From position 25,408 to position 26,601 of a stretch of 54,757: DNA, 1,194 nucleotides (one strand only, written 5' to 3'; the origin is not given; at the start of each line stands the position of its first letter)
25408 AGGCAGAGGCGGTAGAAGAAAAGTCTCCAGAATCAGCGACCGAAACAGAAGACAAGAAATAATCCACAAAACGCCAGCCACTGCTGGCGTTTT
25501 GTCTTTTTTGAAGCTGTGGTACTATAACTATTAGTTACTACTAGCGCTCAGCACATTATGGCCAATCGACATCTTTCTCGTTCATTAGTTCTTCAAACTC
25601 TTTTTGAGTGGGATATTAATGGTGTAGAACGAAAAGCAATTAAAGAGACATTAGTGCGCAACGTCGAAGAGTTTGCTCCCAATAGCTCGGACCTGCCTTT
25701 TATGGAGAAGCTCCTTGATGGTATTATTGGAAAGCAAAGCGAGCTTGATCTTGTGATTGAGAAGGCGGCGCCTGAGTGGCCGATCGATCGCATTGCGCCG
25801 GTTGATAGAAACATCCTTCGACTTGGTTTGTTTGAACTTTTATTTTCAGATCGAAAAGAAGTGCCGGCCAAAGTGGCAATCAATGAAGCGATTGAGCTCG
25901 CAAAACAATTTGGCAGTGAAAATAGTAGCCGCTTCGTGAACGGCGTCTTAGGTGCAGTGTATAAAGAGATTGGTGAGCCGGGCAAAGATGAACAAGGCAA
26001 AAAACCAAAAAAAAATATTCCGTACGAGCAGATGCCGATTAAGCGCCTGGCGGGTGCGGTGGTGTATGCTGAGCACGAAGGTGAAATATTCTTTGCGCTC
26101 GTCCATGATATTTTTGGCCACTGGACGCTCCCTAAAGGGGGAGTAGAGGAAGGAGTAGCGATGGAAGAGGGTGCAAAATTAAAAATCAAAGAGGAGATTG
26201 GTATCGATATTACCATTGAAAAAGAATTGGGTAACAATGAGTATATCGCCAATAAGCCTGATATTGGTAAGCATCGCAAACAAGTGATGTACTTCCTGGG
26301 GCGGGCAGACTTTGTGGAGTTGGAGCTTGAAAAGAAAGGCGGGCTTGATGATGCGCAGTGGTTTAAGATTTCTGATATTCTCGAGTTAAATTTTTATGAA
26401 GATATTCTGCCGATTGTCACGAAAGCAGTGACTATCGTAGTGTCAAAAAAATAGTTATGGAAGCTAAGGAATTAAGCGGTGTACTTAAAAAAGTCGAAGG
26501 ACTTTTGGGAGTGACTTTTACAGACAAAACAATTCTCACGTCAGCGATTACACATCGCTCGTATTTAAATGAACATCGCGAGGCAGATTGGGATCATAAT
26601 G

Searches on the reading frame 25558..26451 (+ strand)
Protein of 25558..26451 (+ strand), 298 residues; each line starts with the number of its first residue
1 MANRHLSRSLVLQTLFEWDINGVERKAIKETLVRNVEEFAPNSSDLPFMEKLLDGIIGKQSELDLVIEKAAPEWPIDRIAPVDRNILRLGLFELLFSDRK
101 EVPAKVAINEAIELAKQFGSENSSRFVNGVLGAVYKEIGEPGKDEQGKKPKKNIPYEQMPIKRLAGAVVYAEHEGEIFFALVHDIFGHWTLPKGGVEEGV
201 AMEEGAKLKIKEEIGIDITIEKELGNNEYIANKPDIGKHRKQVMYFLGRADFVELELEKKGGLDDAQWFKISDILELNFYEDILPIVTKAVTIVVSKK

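Call 88: search_protein_families(library=pfam, proteins=[window:25558-26451:+], max_evalue=0.001)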
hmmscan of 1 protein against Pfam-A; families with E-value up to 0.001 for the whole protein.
window:25558-26451:+ (298 aa): 2 families
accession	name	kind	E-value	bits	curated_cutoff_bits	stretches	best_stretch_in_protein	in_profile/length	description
PF01029.23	NusB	-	2.1e-35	122.4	23.1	1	7-136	3-133/133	NusB family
PF00293.34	NUDIX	-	9.2e-12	45.6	21.1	1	165-282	6-126/134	NUDIX domain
